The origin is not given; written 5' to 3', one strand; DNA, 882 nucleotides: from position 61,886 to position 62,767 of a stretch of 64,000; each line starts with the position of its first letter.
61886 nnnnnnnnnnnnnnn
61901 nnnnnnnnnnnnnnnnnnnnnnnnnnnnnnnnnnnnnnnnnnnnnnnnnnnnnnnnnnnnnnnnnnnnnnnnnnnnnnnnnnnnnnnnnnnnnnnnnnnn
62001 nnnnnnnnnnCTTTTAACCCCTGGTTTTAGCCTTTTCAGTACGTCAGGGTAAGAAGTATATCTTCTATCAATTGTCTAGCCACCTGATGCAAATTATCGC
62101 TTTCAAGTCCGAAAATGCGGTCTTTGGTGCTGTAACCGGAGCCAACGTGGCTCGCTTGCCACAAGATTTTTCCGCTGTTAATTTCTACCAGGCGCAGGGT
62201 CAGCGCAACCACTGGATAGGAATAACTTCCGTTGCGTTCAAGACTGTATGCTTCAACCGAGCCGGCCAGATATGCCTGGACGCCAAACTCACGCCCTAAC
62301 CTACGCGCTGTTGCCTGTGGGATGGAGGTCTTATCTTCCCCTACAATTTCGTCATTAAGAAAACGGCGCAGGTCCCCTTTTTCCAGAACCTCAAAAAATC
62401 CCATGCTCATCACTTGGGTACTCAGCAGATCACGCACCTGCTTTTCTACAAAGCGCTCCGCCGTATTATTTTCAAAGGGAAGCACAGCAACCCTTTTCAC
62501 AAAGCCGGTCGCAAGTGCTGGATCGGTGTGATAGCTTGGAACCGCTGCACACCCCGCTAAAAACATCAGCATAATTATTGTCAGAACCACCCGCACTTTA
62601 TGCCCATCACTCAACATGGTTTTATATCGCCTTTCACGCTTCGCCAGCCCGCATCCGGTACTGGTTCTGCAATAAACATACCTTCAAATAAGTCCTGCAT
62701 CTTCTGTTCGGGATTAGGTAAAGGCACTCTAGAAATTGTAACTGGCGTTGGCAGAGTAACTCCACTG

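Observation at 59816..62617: Three paralogous CsgG/LpoB-fold proteins sharing a post-signal (V/I)A(V/L)LP motif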

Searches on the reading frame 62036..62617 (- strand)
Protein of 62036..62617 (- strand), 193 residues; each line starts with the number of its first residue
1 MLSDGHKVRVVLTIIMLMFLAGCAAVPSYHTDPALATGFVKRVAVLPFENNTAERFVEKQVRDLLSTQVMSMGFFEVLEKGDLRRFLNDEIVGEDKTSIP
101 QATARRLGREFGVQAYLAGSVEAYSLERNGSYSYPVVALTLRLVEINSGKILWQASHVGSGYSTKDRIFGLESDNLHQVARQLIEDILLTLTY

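Call 3: search_protein_families(library=pfam, proteins=[window:62036-62617:-], max_evalue=1)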
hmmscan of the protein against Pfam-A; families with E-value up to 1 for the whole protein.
window:62036-62617:- (193 aa): 4 families
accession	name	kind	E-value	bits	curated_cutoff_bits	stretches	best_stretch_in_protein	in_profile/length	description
PF13036.11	LpoB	-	2e-08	34.7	22.3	1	41-155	30-143/147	Peptidoglycan-synthase activator LpoB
PF03783.19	CsgG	-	5.2e-07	29.6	20.8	1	42-160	11-151/210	Curli production assembly/transport component CsgG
PF05643.16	GNA1162-like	-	0.00034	20.7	25.9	1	45-184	16-153/185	Putative lipoprotein GNA1162-like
PF13590.11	DUF4136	-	0.012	16.5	32.8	1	99-164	74-132/152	Domain of unknown function (DUF4136)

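Call 4: search_protein_families(library=ncbifam, proteins=[window:62036-62617:-], max_evalue=1)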
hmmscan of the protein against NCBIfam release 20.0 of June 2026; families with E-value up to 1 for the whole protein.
window:62036-62617:- (193 aa): 3 families
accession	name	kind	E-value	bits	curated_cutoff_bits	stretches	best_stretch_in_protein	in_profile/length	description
TIGR02722.1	lp_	equivalog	9.1e-09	35.6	110.55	1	49-154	78-182/189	penicillin-binding protein activator LpoB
TIGR04455.1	lipo_MXAN_6521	subfamily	0.017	14.8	60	1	9-70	3-65/192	MXAN_6521/LA_1396 family lipoprotein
NF008028.1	PRK10759.1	equivalog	0.17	12.1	117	0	114-169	35-90/106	YfiM family lipoprotein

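Call 21: find_homologous_proteins(query=window:62036-62617:-)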
Query window:62036-62617:- (193 aa): 72 proteins with E <= 0.001 among 464 candidates.
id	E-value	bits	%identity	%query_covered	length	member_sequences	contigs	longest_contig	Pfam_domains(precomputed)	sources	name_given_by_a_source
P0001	8.5e-110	382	90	100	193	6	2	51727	PF13036.12,PF03783.21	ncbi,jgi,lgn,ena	jgi:hypothetical protein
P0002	1.5e-107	375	88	100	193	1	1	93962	PF13036.12,PF03783.21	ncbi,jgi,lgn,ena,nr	ncbi:MAG: hypothetical protein RBR06_01620 [Desulfuromonadaceae bacterium]|nr:hypothetical protein [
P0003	7.9e-90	317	75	96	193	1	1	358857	PF13036.12,PF03783.21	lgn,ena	-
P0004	1.4e-86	307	75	94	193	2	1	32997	PF13036.12,PF03783.21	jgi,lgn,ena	-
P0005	4.0e-86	305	71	100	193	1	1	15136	PF13036.12,PF03783.21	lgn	-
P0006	1.7e-85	303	72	100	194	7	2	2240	PF13036.12,PF03783.21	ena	-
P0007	5.8e-85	301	73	95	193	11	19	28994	PF13036.12,PF03783.21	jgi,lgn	jgi:hypothetical protein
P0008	7.5e-62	226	56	92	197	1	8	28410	PF13036.12,PF03783.21,PF05643.17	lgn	-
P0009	3.8e-52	195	52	93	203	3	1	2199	PF13036.12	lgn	-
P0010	4.5e-51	191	52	92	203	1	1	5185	PF13036.12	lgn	-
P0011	4.7e-51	191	48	89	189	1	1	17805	PF13036.12,PF03783.21,PF05643.17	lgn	-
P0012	1.4e-50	189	51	94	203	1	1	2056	PF13036.12,PF03783.21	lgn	-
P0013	2.4e-50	189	51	92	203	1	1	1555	PF13590.12,PF13036.12,PF03783.21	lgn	-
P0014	3.5e-50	188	49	92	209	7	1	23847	PF13036.12,PF03783.21,PF05643.17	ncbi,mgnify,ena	mgnify:CR=1 FL=1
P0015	7.3e-50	187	51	89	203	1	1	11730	PF13036.12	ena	-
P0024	5.9e-47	178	45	94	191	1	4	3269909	PF13036.12,PF03783.21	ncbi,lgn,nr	ncbi:lipoprotein [Desulfuromonas sp. AOP6]|nr:lipoprotein [Desulfuromonas sp. AOP6]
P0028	3.7e-45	172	48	90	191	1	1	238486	PF13036.12,PF03783.21,PF05643.17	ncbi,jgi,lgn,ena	-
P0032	1.5e-40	157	42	93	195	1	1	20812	PF13036.12,PF03783.21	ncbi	-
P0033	4.4e-40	155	42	95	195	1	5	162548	PF13036.12,PF03783.21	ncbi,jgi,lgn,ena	-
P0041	2.4e-27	114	39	96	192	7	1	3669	PF03783.21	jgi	jgi:TolB-like protein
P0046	3.3e-24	104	37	93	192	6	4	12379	PF13036.12,PF03783.21,PF05643.17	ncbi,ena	-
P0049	7.4e-24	102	36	88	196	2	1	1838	-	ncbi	-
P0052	1.9e-23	101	37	82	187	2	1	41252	PF03783.21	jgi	jgi:TolB-like protein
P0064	3.3e-21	94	34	81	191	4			PF13036.12,PF03783.21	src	-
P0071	1.4e-5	43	30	62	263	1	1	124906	PF13036.12,PF03783.21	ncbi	-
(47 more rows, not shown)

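Call 24: find_related_loci(query=A1, collection=genome_contigs, flank=10000)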
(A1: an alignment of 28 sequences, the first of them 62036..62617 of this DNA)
Query A1 (193 aa) in genome_contigs; peptide patterns used: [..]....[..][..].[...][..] (x = any residue, [..] = any of these).
600 stretches matched a pattern (row limit reached: there are more); 57 encode a relative of the query (tblastn E <= 1e-3); 57 distinct loci.
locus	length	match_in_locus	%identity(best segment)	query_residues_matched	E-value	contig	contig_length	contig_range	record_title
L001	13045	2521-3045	48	15-191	2e-50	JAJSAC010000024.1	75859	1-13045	MAG: Thermodesulfobacteriota bacterium isolate Dive96_bin4.269 k141_1760626, whole genome shotgun sequence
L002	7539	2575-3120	36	12-193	3e-36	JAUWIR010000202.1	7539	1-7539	MAG: Pseudomonadota bacterium isolate CSMAG_2299 CSMAG_2299_k127_2562763_length_7539_cov_21.0019, whole genome shotgun s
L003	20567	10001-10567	33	6-192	5e-31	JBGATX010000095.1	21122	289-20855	MAG: Planctomycetota bacterium isolate MAG_AAO_H10.88 AAOH10-88_opera_contig_7762, whole genome shotgun sequence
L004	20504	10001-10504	31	22-188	6e-23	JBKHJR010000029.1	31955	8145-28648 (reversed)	MAG: Desulfurivibrionaceae bacterium isolate D5M12_11 NODE_375_length_31955_cov_9.514451, whole genome shotgun sequence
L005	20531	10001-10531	24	11-188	4e-20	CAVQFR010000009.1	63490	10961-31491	MAG: uncultured delta proteobacterium isolate MFD05942.bin.3.282 genome assembly, contig: contig_15490, whole genome sho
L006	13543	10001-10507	33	11-177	8e-20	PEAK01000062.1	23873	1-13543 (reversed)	MAG: Magnetococcales bacterium isolate HA3dbin1 scaffold98, whole genome shotgun sequence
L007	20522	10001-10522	30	15-188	3e-19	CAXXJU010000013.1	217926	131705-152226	MAG: Geopsychrobacteraceae bacterium isolate 9bdf4672-5fa0-4c3d-8884-7dacf58b9c52 genome assembly, contig: contig_13, wh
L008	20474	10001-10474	30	12-168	8e-16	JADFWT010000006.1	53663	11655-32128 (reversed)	MAG: Magnetococcales bacterium isolate nCLbin10 nCL_bin10_NODE_6_length_53663_cov_3.739354, whole genome shotgun sequenc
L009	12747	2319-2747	30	14-156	3e-14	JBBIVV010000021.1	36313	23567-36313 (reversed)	MAG: bacterium isolate STS170223_bin_85 NODE_1241_length_36313_cov_16.777594, whole genome shotgun sequence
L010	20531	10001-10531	30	7-183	2e-13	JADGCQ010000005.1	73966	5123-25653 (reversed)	MAG: Magnetococcales bacterium isolate nWRX3bin6 nWRX3_bin6_NODE_5_length_73966_cov_192.484272, whole genome shotgun seq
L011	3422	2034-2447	28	14-155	3e-13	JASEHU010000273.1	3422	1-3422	MAG: bacterium isolate Yes70-31 NODE_273_length_3422_cov_11.895456, whole genome shotgun sequence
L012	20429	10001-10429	32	43-187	8e-12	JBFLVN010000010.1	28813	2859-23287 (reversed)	MAG: Bdellovibrionota bacterium isolate MAG007 MAG007_10, whole genome shotgun sequence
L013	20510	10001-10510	32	21-191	7e-22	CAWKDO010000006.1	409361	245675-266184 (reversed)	MAG: uncultured delta proteobacterium isolate MFD03899.bin.2.34 genome assembly, contig: contig_33388, whole genome shot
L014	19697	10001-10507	28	14-188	2e-10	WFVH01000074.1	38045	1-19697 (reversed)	MAG: Gammaproteobacteria bacterium isolate S140_32 k151_566032, whole genome shotgun sequence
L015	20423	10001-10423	29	43-191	3e-10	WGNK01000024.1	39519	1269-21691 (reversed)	MAG: Azospirillum sp. isolate RI_112 c_000000160990, whole genome shotgun sequence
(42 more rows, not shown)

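Call 29: find_encoding_contigs(protein=P0024, flank=10000, max_places=3)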
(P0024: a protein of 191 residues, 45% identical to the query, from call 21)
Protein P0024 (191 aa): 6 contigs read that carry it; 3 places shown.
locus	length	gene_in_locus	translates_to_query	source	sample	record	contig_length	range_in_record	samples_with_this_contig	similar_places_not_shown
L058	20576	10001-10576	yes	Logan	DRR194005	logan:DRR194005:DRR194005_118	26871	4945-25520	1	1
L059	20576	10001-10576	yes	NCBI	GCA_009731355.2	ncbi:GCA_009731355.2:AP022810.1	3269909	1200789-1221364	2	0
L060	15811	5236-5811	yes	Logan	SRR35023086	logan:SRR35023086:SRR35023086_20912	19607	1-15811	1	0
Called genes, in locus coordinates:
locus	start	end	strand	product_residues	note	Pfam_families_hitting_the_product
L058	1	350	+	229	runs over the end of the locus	PF00005:ABC_tran, PF13304:AAA_21 (weak)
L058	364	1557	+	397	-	PF03453:MoeA_N, PF00994:MoCF_biosynth, PF03454:MoeA_C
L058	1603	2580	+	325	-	PF04055:Radical_SAM, PF13353:Fer4_12 (faint), PF06463:Mob_synth_C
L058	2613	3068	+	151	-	PF03473:MOSC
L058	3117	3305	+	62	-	PF02416:TatA_B_E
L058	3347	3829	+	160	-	PF01967:MoaC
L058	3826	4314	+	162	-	PF00994:MoCF_biosynth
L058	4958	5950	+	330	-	PF17170:DUF5128, PF01436:NHL (weak)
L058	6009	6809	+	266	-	PF14522:Cytochrome_C7 (faint), PF14537:Cytochrom_c3_2 (faint), PF09699:Paired_CXXCH_1 (faint)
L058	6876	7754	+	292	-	PF14522:Cytochrome_C7 (faint), PF14537:Cytochrom_c3_2 (weak)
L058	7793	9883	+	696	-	-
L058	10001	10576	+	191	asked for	PF13036:LpoB, PF03783:CsgG (weak)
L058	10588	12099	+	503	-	-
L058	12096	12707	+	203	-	-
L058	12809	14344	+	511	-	PF13145:Rotamase_2 (weak)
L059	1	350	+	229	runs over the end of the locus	PF00005:ABC_tran, PF13304:AAA_21 (weak)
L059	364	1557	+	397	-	PF03453:MoeA_N, PF00994:MoCF_biosynth, PF03454:MoeA_C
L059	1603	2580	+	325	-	PF04055:Radical_SAM, PF13353:Fer4_12 (faint), PF06463:Mob_synth_C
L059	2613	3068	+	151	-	PF03473:MOSC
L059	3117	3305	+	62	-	PF02416:TatA_B_E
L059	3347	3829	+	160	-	PF01967:MoaC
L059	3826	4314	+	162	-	PF00994:MoCF_biosynth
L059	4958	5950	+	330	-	PF17170:DUF5128, PF01436:NHL (weak)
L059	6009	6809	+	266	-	PF14522:Cytochrome_C7 (faint), PF14537:Cytochrom_c3_2 (faint), PF09699:Paired_CXXCH_1 (faint)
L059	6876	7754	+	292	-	PF14522:Cytochrome_C7 (faint), PF14537:Cytochrom_c3_2 (weak)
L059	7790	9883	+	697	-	-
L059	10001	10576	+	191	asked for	PF13036:LpoB, PF03783:CsgG (weak)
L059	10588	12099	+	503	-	-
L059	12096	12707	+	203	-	-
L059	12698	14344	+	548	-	PF13145:Rotamase_2 (weak)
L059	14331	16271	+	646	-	-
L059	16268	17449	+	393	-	PF02085:Cytochrom_CIII (faint), PF14522:Cytochrome_C7 (faint), PF14537:Cytochrom_c3_2 (faint), PF09699:Paired_CXXCH_1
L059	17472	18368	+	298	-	PF01436:NHL (faint)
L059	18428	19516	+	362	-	PF09699:Paired_CXXCH_1 (faint)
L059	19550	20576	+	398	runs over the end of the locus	PF09699:Paired_CXXCH_1 (weak), PF14522:Cytochrome_C7 (faint), PF09699:Paired_CXXCH_1 (weak)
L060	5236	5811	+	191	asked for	PF13036:LpoB, PF03783:CsgG (weak)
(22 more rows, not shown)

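Call 33: list_cluster_members(proteins=[P0046, P0049, P0032, P0033, P0064, P0014, P0028, P0041, P0052, P0071])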
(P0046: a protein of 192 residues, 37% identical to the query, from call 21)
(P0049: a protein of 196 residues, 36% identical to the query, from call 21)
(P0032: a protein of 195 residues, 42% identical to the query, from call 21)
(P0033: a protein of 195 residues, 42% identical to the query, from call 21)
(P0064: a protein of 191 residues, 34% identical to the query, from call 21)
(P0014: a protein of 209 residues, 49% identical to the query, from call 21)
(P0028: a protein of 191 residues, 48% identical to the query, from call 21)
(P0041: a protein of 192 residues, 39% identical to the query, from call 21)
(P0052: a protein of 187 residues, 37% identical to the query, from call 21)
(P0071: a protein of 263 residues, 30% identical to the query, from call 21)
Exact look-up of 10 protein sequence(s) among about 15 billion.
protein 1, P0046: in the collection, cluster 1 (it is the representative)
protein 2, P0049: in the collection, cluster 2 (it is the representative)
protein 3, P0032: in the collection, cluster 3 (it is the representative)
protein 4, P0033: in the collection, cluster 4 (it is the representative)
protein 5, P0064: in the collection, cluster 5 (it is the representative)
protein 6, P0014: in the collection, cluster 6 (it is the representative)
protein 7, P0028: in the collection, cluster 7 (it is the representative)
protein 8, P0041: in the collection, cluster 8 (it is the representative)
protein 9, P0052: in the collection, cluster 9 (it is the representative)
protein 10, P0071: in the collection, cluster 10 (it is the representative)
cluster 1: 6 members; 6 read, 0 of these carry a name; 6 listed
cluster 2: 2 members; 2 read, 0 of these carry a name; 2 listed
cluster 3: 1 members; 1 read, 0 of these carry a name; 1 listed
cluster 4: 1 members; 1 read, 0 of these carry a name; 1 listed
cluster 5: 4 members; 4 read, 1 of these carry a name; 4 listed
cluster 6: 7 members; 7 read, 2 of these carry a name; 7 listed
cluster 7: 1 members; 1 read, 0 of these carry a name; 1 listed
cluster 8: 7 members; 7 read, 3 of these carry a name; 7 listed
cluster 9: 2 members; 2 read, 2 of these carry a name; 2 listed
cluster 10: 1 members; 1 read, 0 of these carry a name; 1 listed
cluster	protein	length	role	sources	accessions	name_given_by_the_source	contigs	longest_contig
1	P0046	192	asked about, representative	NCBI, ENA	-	-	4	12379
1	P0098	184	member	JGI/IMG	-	-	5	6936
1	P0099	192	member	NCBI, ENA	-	-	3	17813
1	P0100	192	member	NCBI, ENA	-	-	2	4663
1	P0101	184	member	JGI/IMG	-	-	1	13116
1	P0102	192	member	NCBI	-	-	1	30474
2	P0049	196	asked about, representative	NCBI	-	-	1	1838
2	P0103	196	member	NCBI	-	-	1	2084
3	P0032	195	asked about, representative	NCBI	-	-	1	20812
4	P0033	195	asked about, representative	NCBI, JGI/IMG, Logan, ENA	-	-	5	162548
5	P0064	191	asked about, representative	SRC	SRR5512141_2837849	-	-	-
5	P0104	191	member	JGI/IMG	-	TolB-like protein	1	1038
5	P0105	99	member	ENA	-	-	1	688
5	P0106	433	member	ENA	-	-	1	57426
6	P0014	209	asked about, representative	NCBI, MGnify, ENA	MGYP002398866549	CR=1 FL=1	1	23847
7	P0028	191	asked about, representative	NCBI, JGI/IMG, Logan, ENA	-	-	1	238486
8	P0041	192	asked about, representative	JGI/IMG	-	TolB-like protein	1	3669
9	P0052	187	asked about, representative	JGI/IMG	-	TolB-like protein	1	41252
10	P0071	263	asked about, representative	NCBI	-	-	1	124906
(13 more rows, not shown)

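Call 41: search_solved_structures(query=A1, max_evalue=1, show_alignments=2)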
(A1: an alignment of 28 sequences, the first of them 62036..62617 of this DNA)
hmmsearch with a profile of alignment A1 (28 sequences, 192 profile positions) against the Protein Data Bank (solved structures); distinct sequences matched with E-value up to 1: 13.
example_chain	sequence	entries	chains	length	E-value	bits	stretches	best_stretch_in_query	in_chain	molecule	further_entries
5t11_A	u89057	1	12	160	4.2e-10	42.4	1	42-163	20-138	Uncharacterized protein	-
5t10_A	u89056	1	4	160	5.8e-10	42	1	42-163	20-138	Uncharacterized protein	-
9h80_C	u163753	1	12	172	9e-09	38.1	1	8-163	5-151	PelC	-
5t0z_A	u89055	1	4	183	1.1e-07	34.6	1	39-162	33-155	Lipoprotein, putative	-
4hrv_A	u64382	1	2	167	7.4e-07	31.8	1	70-182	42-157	Putative lipoprotein GNA1162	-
4q6l_A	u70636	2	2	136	0.0011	21.5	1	126-155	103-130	Penicillin-binding protein activator LpoB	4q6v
4q6z_A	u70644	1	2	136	0.0016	20.9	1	127-157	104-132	Penicillin-binding protein activator LpoB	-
2mii_A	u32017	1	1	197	0.0057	19.1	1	127-156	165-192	Penicillin-binding protein activator LpoB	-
3x2r_D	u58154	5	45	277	0.18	14.2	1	128-159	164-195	CsgG | Curli production assembly/transport protein CsgG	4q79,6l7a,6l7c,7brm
6lqh_A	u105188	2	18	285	0.2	14.1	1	128-159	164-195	Curli production assembly/transport component CsgG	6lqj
4uv2_A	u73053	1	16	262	0.25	13.8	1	128-159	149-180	CURLI PRODUCTION TRANSPORT COMPONENT CSGG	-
4uv3_A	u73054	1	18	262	0.25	13.8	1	128-159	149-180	CURLI PRODUCTION ASSEMBLY/TRANSPORT COMPONENT CSGG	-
6si7_P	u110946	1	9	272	0.27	13.7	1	128-159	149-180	Curli production assembly/transport component CsgG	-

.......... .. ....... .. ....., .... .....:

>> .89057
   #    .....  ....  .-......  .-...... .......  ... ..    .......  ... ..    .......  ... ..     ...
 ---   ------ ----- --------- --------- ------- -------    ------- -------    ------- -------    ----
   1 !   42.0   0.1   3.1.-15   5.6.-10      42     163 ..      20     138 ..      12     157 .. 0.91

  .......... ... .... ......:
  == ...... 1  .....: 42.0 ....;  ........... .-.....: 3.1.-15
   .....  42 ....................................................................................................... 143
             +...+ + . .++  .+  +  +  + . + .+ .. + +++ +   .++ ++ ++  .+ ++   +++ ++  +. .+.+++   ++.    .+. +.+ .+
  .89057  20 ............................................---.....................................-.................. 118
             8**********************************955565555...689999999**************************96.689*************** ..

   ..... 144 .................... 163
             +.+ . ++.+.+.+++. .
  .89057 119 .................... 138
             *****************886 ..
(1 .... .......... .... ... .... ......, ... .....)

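Call 45: search_protein_families(library=pfam, proteins=[L059:7790-9883:+], max_evalue=0.1)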
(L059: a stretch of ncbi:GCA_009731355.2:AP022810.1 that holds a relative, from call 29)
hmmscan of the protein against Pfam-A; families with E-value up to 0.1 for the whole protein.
L059:7790-9883:+ (697 aa): 0 families

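Call 56: search_protein_families(library=pfam, proteins=[L008:1941-4313:+, L008:4310-7540:+, L008:7661-9841:+, L008:9947-10870:+, L008:10867-12288:+, L008:12291-13478:+, L008:13438-15012:+, L008:15016-16392:+], max_evalue=0.01)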
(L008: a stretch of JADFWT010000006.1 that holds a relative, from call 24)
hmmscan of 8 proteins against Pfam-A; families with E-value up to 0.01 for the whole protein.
L008:1941-4313:+ (790 aa): 1 family
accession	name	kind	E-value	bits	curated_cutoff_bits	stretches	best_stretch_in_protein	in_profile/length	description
PF05590.16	DUF769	-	0.0052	16.5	21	0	638-716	35-112/259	Xylella fastidiosa protein of unknown function (DUF769)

L008:4310-7540:+ (1076 aa): 23 families
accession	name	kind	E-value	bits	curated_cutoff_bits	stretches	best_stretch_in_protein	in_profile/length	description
PF14559.12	TPR_19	-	6.2e-27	94.2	25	2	979-1023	6-50/68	Tetratricopeptide repeat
PF13428.12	TPR_14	-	1.6e-24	84.3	23.5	0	63-99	7-43/44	Tetratricopeptide repeat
PF13432.12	TPR_16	-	2.1e-10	41.3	32.7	0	973-1018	6-51/65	Tetratricopeptide repeat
PF25064.1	ARM_TT21_5th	-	1.1e-08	35.8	27.8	0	976-1023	13-60/117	TT21 fifth ARM repeats domain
PF13431.12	TPR_17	-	2.4e-07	30.9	24.4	0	79-105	1-27/34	Tetratricopeptide repeat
PF13371.12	TPR_9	-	1.3e-06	28.8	35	0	66-129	4-67/73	Tetratricopeptide repeat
PF13174.12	TPR_6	-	2e-06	28.5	26.3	0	973-996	9-32/33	Tetratricopeptide repeat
PF23914.1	TPR_CcmH_CycH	-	5e-06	26.9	42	0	971-1013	57-99/158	Cytochrome c-type biogenesis protein H TPR domain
PF12895.13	ANAPC3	-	2.5e-05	24.9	27.2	0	917-985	14-77/82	Anaphase-promoting complex, cyclosome, subunit 3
PF13181.12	TPR_8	-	5.6e-05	23.4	25.7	0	125-156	2-33/34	Tetratricopeptide repeat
PF11846.14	Wzy_C_2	-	5.7e-05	23.6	28.5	0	105-159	127-181/191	Virulence factor membrane-bound polymerase, C-terminal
PF13525.12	YfiO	-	0.00011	22.5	25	0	33-94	15-79/203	Outer membrane lipoprotein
PF25063.1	ARM_TT21_C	-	0.00015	22.2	35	0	123-226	94-196/209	Tetratricopeptide repeat protein 21 C-terminal ARM domain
PF25058.1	ARM_TT21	-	0.00015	22.2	27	0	56-103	93-140/155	Tetratricopeptide repeat protein 21 ARM repeat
PF07719.23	TPR_2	-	0.00021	21.6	27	0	973-997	10-34/34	Tetratricopeptide repeat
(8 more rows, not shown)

L008:7661-9841:+ (726 aa): 1 family
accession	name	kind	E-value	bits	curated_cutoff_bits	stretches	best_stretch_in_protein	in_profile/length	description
PF13428.12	TPR_14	-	0.0027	18.7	23.5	1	381-420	2-41/44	Tetratricopeptide repeat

L008:9947-10870:+ (307 aa): 2 families
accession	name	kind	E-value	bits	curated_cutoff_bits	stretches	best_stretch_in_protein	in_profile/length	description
PF03783.19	CsgG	-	1.9e-05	24.5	20.8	1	45-134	6-104/210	Curli production assembly/transport component CsgG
PF13036.11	LpoB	-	0.001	19.4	22.3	1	83-161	66-143/147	Peptidoglycan-synthase activator LpoB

L008:10867-12288:+ (473 aa): 1 family
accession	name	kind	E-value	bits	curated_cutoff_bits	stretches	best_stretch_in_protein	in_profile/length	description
PF13492.12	GAF_3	-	9.7e-12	45.9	27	1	199-327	1-126/129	GAF domain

L008:12291-13478:+ (395 aa): 2 families
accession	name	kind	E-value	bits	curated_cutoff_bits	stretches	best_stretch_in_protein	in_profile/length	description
PF13646.12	HEAT_2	-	0.0001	22.9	27.7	1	176-227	6-58/88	HEAT repeats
PF14559.12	TPR_19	-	0.0023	18.7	25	0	275-322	5-52/68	Tetratricopeptide repeat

L008:13438-15012:+ (524 aa): 5 families
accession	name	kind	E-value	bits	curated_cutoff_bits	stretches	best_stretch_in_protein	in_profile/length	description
PF11997.14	DUF3492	-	5.2e-77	259.7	23.3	1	20-293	2-268/268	Domain of unknown function (DUF3492)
PF13692.12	Glyco_trans_1_4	-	6.4e-24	85.3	27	1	320-470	2-142/142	Glycosyl transferases group 1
PF00534.26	Glycos_transf_1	-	4.9e-22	78.7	26.4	1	311-472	7-160/172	Glycosyl transferases group 1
PF20706.3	GT4-conflict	-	1.4e-06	28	26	1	301-484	180-358/385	Family 4 Glycosyltransferase in conflict systems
PF13439.12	Glyco_transf_4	-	0.0014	19.1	28.5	0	186-303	72-167/170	Glycosyltransferase Family 4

L008:15016-16392:+ (458 aa): 1 family
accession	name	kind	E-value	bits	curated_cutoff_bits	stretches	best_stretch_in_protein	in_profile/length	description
PF16933.10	PelG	-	5.7e-129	431.4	29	1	1-451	1-452/452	Putative exopolysaccharide Exporter (EPS-E)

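Call 60: search_solved_structures(query=A5, max_evalue=10)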
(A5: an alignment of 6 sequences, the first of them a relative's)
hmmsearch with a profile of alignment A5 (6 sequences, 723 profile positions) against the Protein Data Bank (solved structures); distinct sequences matched with E-value up to 10: 3.
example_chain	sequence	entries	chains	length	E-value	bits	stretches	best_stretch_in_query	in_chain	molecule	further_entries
2jd9_A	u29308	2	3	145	0.015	17.1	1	337-405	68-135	YECBM32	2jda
9x3m_A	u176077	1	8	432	0.31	12.7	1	322-360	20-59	Xylan 1,4-beta-xylosidase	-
8hcj_D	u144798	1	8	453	0.32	12.7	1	322-360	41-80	Xylan 1,4-beta-xylosidase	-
